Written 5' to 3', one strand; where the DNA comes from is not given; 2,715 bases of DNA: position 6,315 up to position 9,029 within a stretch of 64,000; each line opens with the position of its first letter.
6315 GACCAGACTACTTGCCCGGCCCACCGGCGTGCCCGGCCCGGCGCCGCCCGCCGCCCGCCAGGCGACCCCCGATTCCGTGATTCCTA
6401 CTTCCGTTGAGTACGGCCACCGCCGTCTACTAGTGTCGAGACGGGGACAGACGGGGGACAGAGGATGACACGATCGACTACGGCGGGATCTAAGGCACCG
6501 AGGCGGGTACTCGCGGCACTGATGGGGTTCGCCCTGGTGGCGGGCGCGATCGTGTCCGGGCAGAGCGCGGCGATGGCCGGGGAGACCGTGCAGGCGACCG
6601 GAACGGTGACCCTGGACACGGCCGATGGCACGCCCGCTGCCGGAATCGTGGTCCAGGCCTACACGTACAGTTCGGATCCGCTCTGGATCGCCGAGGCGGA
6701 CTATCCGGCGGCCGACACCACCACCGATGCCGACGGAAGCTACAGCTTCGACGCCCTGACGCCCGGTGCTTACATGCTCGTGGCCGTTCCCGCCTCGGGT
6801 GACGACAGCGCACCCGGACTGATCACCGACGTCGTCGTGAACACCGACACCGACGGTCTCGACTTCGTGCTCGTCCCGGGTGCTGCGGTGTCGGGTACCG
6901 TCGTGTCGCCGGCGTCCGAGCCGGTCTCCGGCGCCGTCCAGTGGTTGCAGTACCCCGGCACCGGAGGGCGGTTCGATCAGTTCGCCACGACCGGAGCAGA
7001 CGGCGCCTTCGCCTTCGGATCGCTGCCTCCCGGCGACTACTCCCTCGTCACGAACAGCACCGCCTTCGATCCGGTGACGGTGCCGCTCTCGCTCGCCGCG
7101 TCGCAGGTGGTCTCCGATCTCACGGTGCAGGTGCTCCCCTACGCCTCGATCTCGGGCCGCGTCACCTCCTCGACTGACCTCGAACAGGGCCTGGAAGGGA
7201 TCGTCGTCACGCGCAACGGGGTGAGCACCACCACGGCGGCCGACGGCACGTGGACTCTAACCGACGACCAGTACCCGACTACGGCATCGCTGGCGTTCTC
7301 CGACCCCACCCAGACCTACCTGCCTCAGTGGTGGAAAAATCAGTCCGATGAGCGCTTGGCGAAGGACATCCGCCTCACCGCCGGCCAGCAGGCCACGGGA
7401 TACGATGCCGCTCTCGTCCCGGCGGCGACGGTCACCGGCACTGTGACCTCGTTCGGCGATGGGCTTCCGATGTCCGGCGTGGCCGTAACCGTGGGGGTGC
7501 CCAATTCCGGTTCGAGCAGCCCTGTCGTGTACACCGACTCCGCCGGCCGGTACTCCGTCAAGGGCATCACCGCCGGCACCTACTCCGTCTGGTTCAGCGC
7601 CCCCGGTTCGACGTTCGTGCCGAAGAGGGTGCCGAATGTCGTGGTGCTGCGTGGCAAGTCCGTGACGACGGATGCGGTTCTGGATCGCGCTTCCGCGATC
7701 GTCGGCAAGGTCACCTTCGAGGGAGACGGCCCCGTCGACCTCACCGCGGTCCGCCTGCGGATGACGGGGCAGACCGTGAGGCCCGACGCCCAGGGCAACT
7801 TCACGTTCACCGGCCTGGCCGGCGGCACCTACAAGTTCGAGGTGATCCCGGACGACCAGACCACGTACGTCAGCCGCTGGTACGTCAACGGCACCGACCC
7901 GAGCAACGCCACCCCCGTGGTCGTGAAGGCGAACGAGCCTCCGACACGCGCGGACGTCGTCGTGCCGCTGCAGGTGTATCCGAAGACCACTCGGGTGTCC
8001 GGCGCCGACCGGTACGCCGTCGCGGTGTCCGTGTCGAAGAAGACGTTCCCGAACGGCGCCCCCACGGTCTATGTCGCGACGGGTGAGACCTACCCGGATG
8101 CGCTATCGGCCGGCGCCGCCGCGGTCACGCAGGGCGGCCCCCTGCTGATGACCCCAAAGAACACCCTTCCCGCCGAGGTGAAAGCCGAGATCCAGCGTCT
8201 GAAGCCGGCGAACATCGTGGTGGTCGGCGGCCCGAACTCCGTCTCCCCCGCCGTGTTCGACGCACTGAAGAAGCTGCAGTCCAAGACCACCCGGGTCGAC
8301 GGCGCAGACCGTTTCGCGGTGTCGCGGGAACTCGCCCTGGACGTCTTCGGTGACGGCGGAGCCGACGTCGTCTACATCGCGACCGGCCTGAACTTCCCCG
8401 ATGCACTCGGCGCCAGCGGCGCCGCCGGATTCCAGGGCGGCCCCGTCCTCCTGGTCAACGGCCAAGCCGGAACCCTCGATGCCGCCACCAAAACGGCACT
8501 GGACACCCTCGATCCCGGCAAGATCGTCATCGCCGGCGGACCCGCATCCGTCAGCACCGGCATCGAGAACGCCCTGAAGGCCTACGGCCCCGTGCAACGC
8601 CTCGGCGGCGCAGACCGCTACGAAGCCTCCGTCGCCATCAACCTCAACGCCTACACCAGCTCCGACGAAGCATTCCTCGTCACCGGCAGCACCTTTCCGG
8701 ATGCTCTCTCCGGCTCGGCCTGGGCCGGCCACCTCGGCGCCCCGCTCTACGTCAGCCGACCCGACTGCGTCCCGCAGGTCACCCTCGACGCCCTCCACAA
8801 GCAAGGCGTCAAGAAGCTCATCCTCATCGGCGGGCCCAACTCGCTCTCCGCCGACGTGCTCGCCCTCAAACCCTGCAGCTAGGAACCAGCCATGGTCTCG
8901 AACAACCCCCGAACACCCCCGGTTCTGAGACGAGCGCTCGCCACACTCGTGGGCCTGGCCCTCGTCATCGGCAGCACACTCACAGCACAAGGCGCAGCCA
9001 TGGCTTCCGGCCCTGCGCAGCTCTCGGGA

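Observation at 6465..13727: Tandem array of three paralogous secreted proteins with a triple CWB2-type wall anchor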

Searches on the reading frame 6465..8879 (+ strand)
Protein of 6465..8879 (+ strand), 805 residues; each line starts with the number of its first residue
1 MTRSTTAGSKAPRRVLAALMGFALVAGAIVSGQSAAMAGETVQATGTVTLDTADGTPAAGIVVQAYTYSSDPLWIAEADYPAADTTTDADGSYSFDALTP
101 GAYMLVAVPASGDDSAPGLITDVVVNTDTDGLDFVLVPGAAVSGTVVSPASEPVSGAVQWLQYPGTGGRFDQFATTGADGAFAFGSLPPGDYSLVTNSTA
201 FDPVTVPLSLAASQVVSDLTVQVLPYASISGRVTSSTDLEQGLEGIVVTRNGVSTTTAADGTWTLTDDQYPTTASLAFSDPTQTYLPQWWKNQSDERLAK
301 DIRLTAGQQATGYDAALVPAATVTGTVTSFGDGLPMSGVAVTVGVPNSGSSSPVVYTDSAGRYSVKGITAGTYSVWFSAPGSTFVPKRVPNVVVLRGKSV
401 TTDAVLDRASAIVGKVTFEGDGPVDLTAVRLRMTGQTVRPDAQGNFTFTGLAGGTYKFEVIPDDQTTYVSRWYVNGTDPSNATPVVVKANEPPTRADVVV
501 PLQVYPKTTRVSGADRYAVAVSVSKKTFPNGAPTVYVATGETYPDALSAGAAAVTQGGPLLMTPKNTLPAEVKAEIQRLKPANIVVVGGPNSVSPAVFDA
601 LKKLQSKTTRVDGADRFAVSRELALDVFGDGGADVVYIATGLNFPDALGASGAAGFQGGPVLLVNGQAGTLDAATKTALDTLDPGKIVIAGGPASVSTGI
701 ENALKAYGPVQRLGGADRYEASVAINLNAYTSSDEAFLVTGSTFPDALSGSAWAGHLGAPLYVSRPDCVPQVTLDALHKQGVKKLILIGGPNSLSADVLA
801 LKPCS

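Call 7: search_protein_families(library=pfam, proteins=[window:6465-8879:+], max_evalue=0.01)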
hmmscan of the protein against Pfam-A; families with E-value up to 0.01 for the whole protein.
window:6465-8879:+ (805 aa): 14 families
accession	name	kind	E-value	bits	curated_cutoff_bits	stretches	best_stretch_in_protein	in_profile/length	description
PF04122.17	CW_binding_2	-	5.8e-46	155.4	24.9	3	510-597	1-72/73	Cell wall binding domain 2 (CWB2)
PF13620.12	CarboxypepD_reg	-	4.7e-36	123.4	32.3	4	142-222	2-80/82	Carboxypeptidase regulatory-like domain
PF13715.12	CarbopepD_reg_2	-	1.6e-19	70.1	32.2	2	142-214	1-68/88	CarboxypepD_reg-like domain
PF17210.9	SdrD_B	-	7.4e-17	62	29.7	2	79-109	36-66/112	SdrD B-like domain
PF17802.7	SpaA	-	1e-10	42.1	23.1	0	53-106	11-57/91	Prealbumin-like fold domain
PF23193.1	NOMO_3rd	-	1.1e-10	42.1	27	1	75-108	52-85/120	NOMO third transthyretin-like domain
PF09430.16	EMC7_beta-sandw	-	1e-08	35.8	26.6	0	339-390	10-58/122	ER membrane protein complex subunit 7, beta-sandwich domain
PF10670.15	DUF4198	-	3.1e-06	27.9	34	1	53-107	155-205/209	Domain of unknown function (DUF4198)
PF14686.12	fn3_3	-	2.7e-05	24.3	24.4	0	355-382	29-56/75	Polysaccharide lyase family 4, domain II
PF16371.11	MetallophosN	-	0.00019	22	35.6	0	231-269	1-36/77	N terminal of Calcineurin-like phosphoesterase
PF20598.4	DUF6795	-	0.00043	21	27.4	0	52-97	6-45/103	Domain of unknown function (DUF6795)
PF00775.27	Dioxygenase_C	-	0.0008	19.3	27.3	0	83-105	76-98/182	Dioxygenase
PF07495.19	Y_Y_Y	-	0.0022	18.3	26.6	0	435-460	19-44/65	Y_Y_Y domain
PF23623.1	GBD_IRG7_N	-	0.0042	17.7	27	0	81-112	52-83/95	IRG7 N-terminal galactose binding domain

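Call 8: search_protein_families(library=ncbifam, proteins=[window:6465-8879:+], max_evalue=0.01)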
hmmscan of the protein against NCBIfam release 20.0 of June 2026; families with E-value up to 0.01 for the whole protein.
window:6465-8879:+ (805 aa): 5 families
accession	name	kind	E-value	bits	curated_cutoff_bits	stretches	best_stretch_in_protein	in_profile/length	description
NF033435.1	S-layer_Clost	equivalog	3.5e-26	92.2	650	2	485-681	357-578/728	S-layer protein SlpA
TIGR02422.1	protocat_beta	equivalog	3.1e-05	23.8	296.4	0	175-223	113-161/220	protocatechuate 3,4-dioxygenase subunit beta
NF058648.1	ECF_sub_HI1622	equivalog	5.6e-05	23.2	100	0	410-498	25-111/180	NikL family nickel/cobalt ECF transporter subunit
NF012181.0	MSCRAMM_SdrD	exception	0.00015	19.3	2500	0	336-389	816-867/1379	MSCRAMM family adhesin SdrD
TIGR04134.1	lipo_with_rSAM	hypoth_equivalog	0.0014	18.7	39.8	0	322-370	41-94/150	radical SAM-associated putative lipoprotein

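Call 13: find_homologous_proteins(query=window:6465-8879:+, max_evalue=1e-10)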
Query window:6465-8879:+ (805 aa): 71 proteins with E <= 1e-10 among 8000 candidates.
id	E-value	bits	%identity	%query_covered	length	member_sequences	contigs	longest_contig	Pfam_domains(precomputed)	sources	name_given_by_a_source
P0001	0.0e+0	1700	100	98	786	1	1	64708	PF10670.16,PF13715.13,PF04122.18,PF14686.13,PF17802.8,PF23193.2,PF13620.13,PF09430.17,PF22904.4,PF17210.10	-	-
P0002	0.0e+0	1259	77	99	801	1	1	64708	PF13715.13,PF04122.18,PF14686.13,PF17802.8,PF23193.2,PF13620.13,PF22904.4,PF17210.10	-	-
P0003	0.0e+0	1211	72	99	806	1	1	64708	PF10670.16,PF13715.13,PF04122.18,PF17802.8,PF23193.2,PF13620.13,PF09430.17,PF22904.4,PF17210.10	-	-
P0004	3.5e-62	229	34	78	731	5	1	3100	PF04122.18,PF13620.13,PF22904.4,PF17210.10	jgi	-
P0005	3.7e-58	216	30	56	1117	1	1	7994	PF07495.20,PF16371.13,PF17802.8,PF13620.13,PF17210.10,PF10670.16,PF13715.13,PF25020.2,PF22902.3,PF02369.23,PF14686.13,PF24025.2,PF20598.5,PF09430.17,PF22904.4,PF00353.26,PF19077.7,PF04234.19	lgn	-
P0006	1.3e-57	214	27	56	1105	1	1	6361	PF13715.13,PF24025.2,PF20598.5,PF17802.8,PF13620.13,PF22904.4,PF17210.10,PF00353.26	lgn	-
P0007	1.1e-49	188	29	49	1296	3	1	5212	PF13715.13,PF25020.2,PF00576.28,PF14686.13,PF24421.2,PF12866.14,PF17802.8,PF13620.13,PF09430.17,PF22904.4,PF17210.10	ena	-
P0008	3.7e-49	186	30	94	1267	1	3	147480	PF17802.8,PF13620.13,PF17210.10,PF13715.13,PF00576.28,PF11974.15,PF04122.18,PF14686.13,PF24421.2,PF20598.5,PF09430.17,PF22904.4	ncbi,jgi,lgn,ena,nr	ncbi:MAG: hypothetical protein CVT59_07980 [Actinobacteria bacterium HGW-Actinobacteria-1]|nr:MAG: h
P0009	3.7e-45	173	26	58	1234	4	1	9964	PF08400.17,PF17802.8,PF00775.28,PF13620.13,PF17210.10,PF13715.13,PF25020.2,PF01060.30,PF02369.23,PF00576.28,PF14686.13,PF09430.17,PF22904.4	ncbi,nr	ncbi:MAG: carboxypeptidase regulatory-like domain-containing protein [Akkermansiaceae bacterium]|nr:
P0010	6.8e-44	169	38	34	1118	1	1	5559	PF13715.13,PF04122.18,PF16640.12,PF17802.8,PF23193.2,PF00775.28,PF13620.13,PF09430.17,PF22904.4,PF17210.10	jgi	jgi:putative cell wall-binding protein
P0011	6.3e-43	165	27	53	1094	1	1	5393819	PF13715.13,PF24421.2,PF17802.8,PF13620.13,PF09430.17,PF22904.4,PF17210.10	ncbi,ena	-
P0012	4.0e-42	163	28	52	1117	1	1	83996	PF13715.13,PF17802.8,PF13620.13,PF09430.17,PF22904.4,PF17210.10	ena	-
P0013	5.1e-39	152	28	49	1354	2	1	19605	PF13715.13,PF01060.30,PF24421.2,PF17802.8,PF03793.25,PF13620.13,PF09430.17,PF22904.4,PF17210.10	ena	-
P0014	1.1e-36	145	28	43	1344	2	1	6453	PF13715.13,PF25020.2,PF22902.3,PF00576.28,PF11974.15,PF24025.2,PF17802.8,PF13620.13,PF22904.4,PF17210.10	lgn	-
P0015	1.1e-36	145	29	53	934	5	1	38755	PF13715.13,PF25020.2,PF14686.13,PF24025.2,PF17802.8,PF13620.13,PF09430.17,PF22904.4,PF17210.10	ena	-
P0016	1.5e-33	134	36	39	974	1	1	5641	PF04122.18,PF00149.34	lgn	-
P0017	8.0e-33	132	29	38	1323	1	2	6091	PF08400.17,PF13715.13,PF12866.14,PF13620.13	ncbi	-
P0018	4.5e-32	129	28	51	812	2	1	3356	PF13715.13,PF14686.13,PF17802.8,PF13620.13,PF09430.17,PF22904.4,PF17210.10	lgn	-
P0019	3.5e-30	123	28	52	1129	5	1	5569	PF13715.13,PF14686.13,PF24025.2,PF17802.8,PF00775.28,PF13620.13,PF09430.17,PF22904.4,PF17210.10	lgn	-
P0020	1.7e-29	121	27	36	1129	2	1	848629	PF10670.16,PF13715.13,PF17802.8,PF13620.13,PF09430.17,PF22904.4,PF17210.10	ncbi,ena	-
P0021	1.2e-27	115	29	40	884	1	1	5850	PF13715.13,PF17789.8,PF25020.2,PF11974.15,PF07210.19,PF17802.8,PF13620.13,PF22904.4,PF17210.10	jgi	jgi:protocatechuate 3,4-dioxygenase beta subunit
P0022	4.5e-26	110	32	35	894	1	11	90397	PF25059.2,PF04122.18,PF25788.3,PF00041.28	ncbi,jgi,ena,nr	ncbi:MAG: cell wall-binding protein [Desulfosporosinus sp. BRH_c37]|nr:MAG: cell wall-binding protei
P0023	4.5e-26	110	25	58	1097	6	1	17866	PF10670.16,PF13715.13,PF25020.2,PF02369.23,PF17802.8,PF13620.13,PF22904.4,PF17210.10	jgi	jgi:protocatechuate 3,4-dioxygenase beta subunit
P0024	1.2e-25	108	27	46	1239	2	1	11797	PF07495.20,PF03471.23,PF08308.18,PF17802.8,PF23193.2,PF00775.28,PF13620.13,PF17210.10,PF13715.13,PF01060.30,PF11974.15,PF14686.13,PF09430.17,PF22904.4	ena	-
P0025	1.9e-25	108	27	57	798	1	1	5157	PF13715.13,PF14686.13,PF17802.8,PF13620.13,PF09430.17,PF22904.4,PF17210.10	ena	-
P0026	2.4e-25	107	37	36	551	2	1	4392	PF04122.18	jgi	jgi:putative cell wall-binding protein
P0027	1.1e-24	105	25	36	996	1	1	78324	PF13715.13,PF17802.8,PF13620.13,PF22904.4,PF17210.10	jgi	jgi:hypothetical protein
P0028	1.1e-23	102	27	58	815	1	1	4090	PF13715.13,PF25020.2,PF00576.28,PF17802.8,PF00775.28,PF13620.13,PF09430.17,PF22904.4,PF17210.10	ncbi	-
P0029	2.2e-21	94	26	46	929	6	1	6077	PF13715.13,PF17802.8,PF13620.13,PF22904.4,PF17210.10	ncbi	-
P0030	1.8e-19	88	25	47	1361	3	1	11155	PF07495.20,PF08400.17,PF07210.19,PF08308.18,PF17802.8,PF23193.2,PF00775.28,PF13620.13,PF17210.10,PF10670.16,PF13715.13,PF25020.2,PF22902.3,PF01060.30,PF02369.23,PF14686.13,PF24421.2,PF24025.2,PF20598.5,PF15976.12,PF09430.17,PF22904.4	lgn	-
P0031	4.3e-19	87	34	24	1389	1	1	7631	PF08308.18,PF17802.8,PF23193.2,PF00775.28,PF13620.13,PF17210.10,PF10670.16,PF13715.13,PF02369.23,PF14686.13,PF20598.5,PF15976.12,PF09430.17,PF22904.4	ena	-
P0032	8.1e-19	86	28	39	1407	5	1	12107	PF07495.20,PF08308.18,PF17802.8,PF23193.2,PF00775.28,PF13620.13,PF17210.10,PF10670.16,PF13715.13,PF02369.23,PF14686.13,PF24025.2,PF09430.17,PF22904.4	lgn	-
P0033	9.5e-19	85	34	36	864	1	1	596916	PF04122.18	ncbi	ncbi:hypothetical protein NUM3379_24570 [Kineococcus sp. NUM-3379]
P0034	4.0e-18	83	28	46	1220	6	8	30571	PF07495.20,PF23194.2,PF16640.12,PF08308.18,PF17802.8,PF23193.2,PF00775.28,PF13620.13,PF20608.5,PF17210.10,PF13715.13,PF22902.3,PF01060.30,PF11974.15,PF14686.13,PF10577.16,PF09430.17,PF22904.4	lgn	-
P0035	4.3e-18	83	31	26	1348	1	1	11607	PF17802.8,PF00775.28,PF13620.13,PF17210.10,PF10670.16,PF13715.13,PF25020.2,PF22902.3,PF01060.30,PF02369.23,PF14686.13,PF24025.2,PF20598.5,PF15976.12,PF09430.17,PF22904.4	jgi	jgi:large repetitive protein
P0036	2.0e-17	81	27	48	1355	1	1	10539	PF17789.8,PF07210.19,PF08308.18,PF17802.8,PF00775.28,PF13620.13,PF17210.10,PF24107.2,PF10670.16,PF13715.13,PF25020.2,PF02369.23,PF11974.15,PF14686.13,PF24025.2,PF20598.5,PF09430.17,PF22904.4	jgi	jgi:protocatechuate 3,4-dioxygenase beta subunit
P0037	3.1e-17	80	27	48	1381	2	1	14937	PF07210.19,PF17802.8,PF23193.2,PF00775.28,PF13620.13,PF17210.10,PF10670.16,PF13715.13,PF25020.2,PF01060.30,PF02369.23,PF11974.15,PF14686.13,PF20598.5,PF15976.12,PF09430.17,PF22904.4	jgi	jgi:protocatechuate 3,4-dioxygenase beta subunit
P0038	3.4e-17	80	27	48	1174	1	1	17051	PF17789.8,PF07210.19,PF08308.18,PF17802.8,PF23193.2,PF00775.28,PF13620.13,PF17210.10,PF10670.16,PF13715.13,PF01060.30,PF02369.23,PF14686.13,PF24025.2,PF20598.5,PF15976.12,PF09430.17,PF22904.4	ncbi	-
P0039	4.2e-17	80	26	47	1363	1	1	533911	PF08400.17,PF08308.18,PF17802.8,PF23193.2,PF00775.28,PF13620.13,PF17210.10,PF10670.16,PF13715.13,PF25020.2,PF22902.3,PF01060.30,PF02369.23,PF14686.13,PF24025.2,PF20598.5,PF15976.12,PF09430.17,PF22904.4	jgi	jgi:large repetitive protein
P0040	6.0e-17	79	25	47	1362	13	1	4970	PF08400.17,PF07210.19,PF08308.18,PF17802.8,PF23193.2,PF00775.28,PF13620.13,PF17210.10,PF10670.16,PF13715.13,PF25020.2,PF22902.3,PF02369.23,PF14686.13,PF24421.2,PF24025.2,PF20598.5,PF15976.12,PF09430.17,PF22904.4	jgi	jgi:protocatechuate 3,4-dioxygenase beta subunit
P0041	9.3e-17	79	28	59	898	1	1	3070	PF13715.13,PF17802.8,PF23197.2,PF13620.13,PF22904.4,PF17210.10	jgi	jgi:hypothetical protein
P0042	2.6e-16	77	28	54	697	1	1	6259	PF13715.13,PF17802.8,PF13620.13,PF09430.17,PF22904.4,PF17210.10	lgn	-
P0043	3.7e-15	74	26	40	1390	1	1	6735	PF08308.18,PF17802.8,PF00775.28,PF13620.13,PF17210.10,PF10670.16,PF13715.13,PF02369.23,PF14686.13,PF20598.5,PF09430.17,PF22904.4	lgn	-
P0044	4.4e-15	73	26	50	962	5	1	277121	PF10670.16,PF13715.13,PF02369.23,PF14686.13,PF20598.5,PF17802.8,PF00775.28,PF13620.13,PF09430.17,PF22904.4,PF17210.10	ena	-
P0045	8.9e-15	72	27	45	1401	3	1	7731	PF08308.18,PF17802.8,PF23193.2,PF00775.28,PF13620.13,PF17210.10,PF10670.16,PF13715.13,PF02369.23,PF14686.13,PF24025.2,PF20598.5,PF09430.17,PF22904.4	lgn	-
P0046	1.2e-14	72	27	47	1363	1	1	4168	PF08400.17,PF07210.19,PF08308.18,PF17802.8,PF23193.2,PF00775.28,PF13620.13,PF17210.10,PF10670.16,PF13715.13,PF25020.2,PF22902.3,PF02369.23,PF14686.13,PF24025.2,PF20598.5,PF15976.12,PF09430.17,PF22904.4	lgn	-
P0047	1.3e-14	72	26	54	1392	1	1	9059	PF10670.16,PF13715.13,PF02369.23,PF14686.13,PF20598.5,PF17802.8,PF00775.28,PF13620.13,PF09430.17,PF22904.4,PF17210.10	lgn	-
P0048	2.6e-14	71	22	61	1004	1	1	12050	PF17802.8,PF23193.2,PF13620.13,PF17210.10,PF10670.16,PF13715.13,PF22902.3,PF18962.8,PF14686.13,PF13860.13,PF09430.17,PF22904.4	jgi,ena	-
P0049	4.0e-14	70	29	36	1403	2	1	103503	PF08308.18,PF17802.8,PF23193.2,PF00775.28,PF13620.13,PF17210.10,PF10670.16,PF13715.13,PF02369.23,PF14686.13,PF20598.5,PF15976.12,PF09430.17,PF22904.4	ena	-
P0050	5.3e-14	70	26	36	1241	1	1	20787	PF07210.19,PF08308.18,PF17802.8,PF23193.2,PF00775.28,PF13620.13,PF17210.10,PF10670.16,PF13715.13,PF25020.2,PF20598.5,PF15976.12,PF22904.4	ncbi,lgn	-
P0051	6.7e-14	69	28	63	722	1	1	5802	PF13715.13,PF14686.13,PF17802.8,PF13620.13,PF09430.17,PF22904.4,PF17210.10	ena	-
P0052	1.9e-13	68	27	49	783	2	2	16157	PF07495.20,PF23194.2,PF17802.8,PF23193.2,PF13620.13,PF17210.10,PF13715.13,PF22902.3,PF01060.30,PF14686.13,PF24421.2,PF09430.17,PF22904.4,PF19077.7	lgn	-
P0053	1.9e-13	68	28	41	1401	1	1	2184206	PF08308.18,PF17802.8,PF00775.28,PF13620.13,PF17210.10,PF10670.16,PF13715.13,PF02369.23,PF14686.13,PF20598.5,PF09430.17,PF22904.4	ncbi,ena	-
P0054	2.0e-13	68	25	47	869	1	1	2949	PF07495.20,PF17802.8,PF23193.2,PF00775.28,PF13620.13,PF17210.10,PF10670.16,PF13715.13,PF25020.2,PF14686.13,PF24025.2,PF20598.5,PF15976.12,PF09430.17,PF22904.4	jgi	jgi:hypothetical protein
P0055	2.1e-13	68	24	37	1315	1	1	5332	PF07210.19,PF08308.18,PF17802.8,PF00775.28,PF13620.13,PF17210.10,PF24107.2,PF10670.16,PF13715.13,PF25020.2,PF02369.23,PF14686.13,PF20598.5,PF15976.12,PF09430.17,PF22904.4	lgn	-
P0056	2.5e-13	67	28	29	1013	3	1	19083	PF10670.16,PF13715.13,PF11008.15,PF14686.13,PF17802.8,PF00775.28,PF13620.13,PF22904.4,PF17210.10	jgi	jgi:hypothetical protein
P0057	3.8e-13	67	31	20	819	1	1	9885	PF13715.13,PF25020.2,PF24025.2,PF17802.8,PF00775.28,PF13620.13,PF09430.17,PF22904.4,PF17210.10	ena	-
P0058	7.9e-13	66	26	39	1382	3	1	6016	PF08308.18,PF17802.8,PF00775.28,PF13620.13,PF17210.10,PF10670.16,PF13715.13,PF25020.2,PF22902.3,PF02369.23,PF14686.13,PF20598.5,PF09430.17,PF22904.4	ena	-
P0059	1.7e-12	65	25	55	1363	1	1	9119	PF08400.17,PF08308.18,PF17802.8,PF00775.28,PF13620.13,PF17210.10,PF10670.16,PF13715.13,PF25020.2,PF22902.3,PF02369.23,PF14686.13,PF20598.5,PF15976.12,PF09430.17,PF22904.4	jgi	jgi:protocatechuate 3,4-dioxygenase beta subunit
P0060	5.3e-12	63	25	43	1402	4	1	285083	PF10670.16,PF13715.13,PF02369.23,PF14686.13,PF20598.5,PF17802.8,PF00775.28,PF13620.13,PF09430.17,PF22904.4,PF17210.10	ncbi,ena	-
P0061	5.3e-12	63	29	36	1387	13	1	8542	PF13715.13,PF25020.2,PF17802.8,PF13620.13,PF22904.4,PF17210.10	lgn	-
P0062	9.0e-12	62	28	36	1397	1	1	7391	PF08308.18,PF17802.8,PF00775.28,PF13620.13,PF17210.10,PF10670.16,PF13715.13,PF02369.23,PF14686.13,PF20598.5,PF09430.17,PF22904.4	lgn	-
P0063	2.0e-11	61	25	47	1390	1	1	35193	PF08308.18,PF17802.8,PF23193.2,PF00775.28,PF13620.13,PF17210.10,PF10670.16,PF13715.13,PF01060.30,PF02369.23,PF14686.13,PF24421.2,PF20598.5,PF15976.12,PF09430.17,PF22904.4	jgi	jgi:hypothetical protein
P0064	2.3e-11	61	29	53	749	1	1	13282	PF17789.8,PF07210.19,PF17802.8,PF13620.13,PF17210.10,PF13715.13,PF25020.2,PF02369.23,PF11974.15,PF20598.5,PF09430.17,PF22904.4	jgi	jgi:protocatechuate 3,4-dioxygenase beta subunit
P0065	2.4e-11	61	26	36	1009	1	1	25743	PF17789.8,PF17802.8,PF00775.28,PF13620.13,PF17210.10,PF10670.16,PF13715.13,PF25020.2,PF02369.23,PF13180.13,PF14686.13,PF20598.5,PF09430.17,PF22904.4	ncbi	-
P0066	2.7e-11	61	27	45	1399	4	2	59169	PF08308.18,PF17802.8,PF23193.2,PF00775.28,PF13620.13,PF17210.10,PF10670.16,PF13715.13,PF02369.23,PF14686.13,PF24025.2,PF20598.5,PF09430.17,PF22904.4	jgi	jgi:protocatechuate 3,4-dioxygenase beta subunit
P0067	2.9e-11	61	31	27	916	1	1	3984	PF10670.16,PF13715.13,PF17789.8,PF24025.2,PF20598.5,PF17802.8,PF00775.28,PF13620.13,PF09430.17,PF22904.4,PF17210.10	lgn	-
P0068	3.6e-11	60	26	53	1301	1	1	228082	PF07495.20,PF08400.17,PF08308.18,PF17802.8,PF23193.2,PF00775.28,PF13620.13,PF17210.10,PF10670.16,PF13715.13,PF25020.2,PF02369.23,PF14686.13,PF20598.5,PF15976.12,PF09430.17,PF22904.4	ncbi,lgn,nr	ncbi:MAG: carboxypeptidase-like regulatory domain-containing protein [Acidobacteria bacterium]|nr:ca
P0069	7.6e-11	59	32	26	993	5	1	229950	PF17820.8,PF00595.30,PF17802.8,PF23193.2,PF13620.13,PF17210.10,PF10670.16,PF13715.13,PF13180.13,PF14686.13,PF20598.5,PF09430.17,PF22904.4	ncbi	-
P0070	9.4e-11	59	27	48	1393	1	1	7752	PF07210.19,PF08308.18,PF17802.8,PF23193.2,PF00775.28,PF13620.13,PF17210.10,PF10670.16,PF13715.13,PF02369.23,PF14686.13,PF24025.2,PF20598.5,PF09430.17,PF22904.4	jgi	jgi:large repetitive protein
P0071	9.8e-11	59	23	53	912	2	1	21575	PF17802.8,PF23193.2,PF00775.28,PF13620.13,PF17210.10,PF10670.16,PF13715.13,PF02369.23,PF14686.13,PF15976.12,PF09430.17,PF22904.4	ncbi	-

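Call 14: find_encoding_contigs(protein=P0002, flank=10000, max_places=6)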
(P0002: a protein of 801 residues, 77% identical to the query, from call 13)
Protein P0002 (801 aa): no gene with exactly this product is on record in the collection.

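Call 15: find_encoding_contigs(protein=P0004, flank=10000, max_places=6)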
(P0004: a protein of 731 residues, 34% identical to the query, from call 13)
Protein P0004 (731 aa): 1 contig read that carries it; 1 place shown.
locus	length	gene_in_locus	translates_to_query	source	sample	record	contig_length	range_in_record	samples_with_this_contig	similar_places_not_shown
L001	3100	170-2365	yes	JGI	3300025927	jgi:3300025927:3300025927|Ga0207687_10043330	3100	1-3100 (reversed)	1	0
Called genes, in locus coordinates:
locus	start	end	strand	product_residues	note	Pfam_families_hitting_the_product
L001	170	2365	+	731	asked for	PF13620:CarboxypepD_reg, PF22904:NOMO1-like_2nd (faint), PF17210:SdrD_B (faint), PF04122:CW_binding_2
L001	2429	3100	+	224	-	?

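Call 21: find_related_loci(query=A2, collection=genome_contigs, flank=10000)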
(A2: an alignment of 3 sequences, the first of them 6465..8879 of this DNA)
Query A2 (805 aa) in genome_contigs; peptide patterns used: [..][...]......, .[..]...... (x = any residue, [..] = any of these).
57 stretches matched a pattern, but none encodes a relative of the query by tblastn (E <= 1e-3).
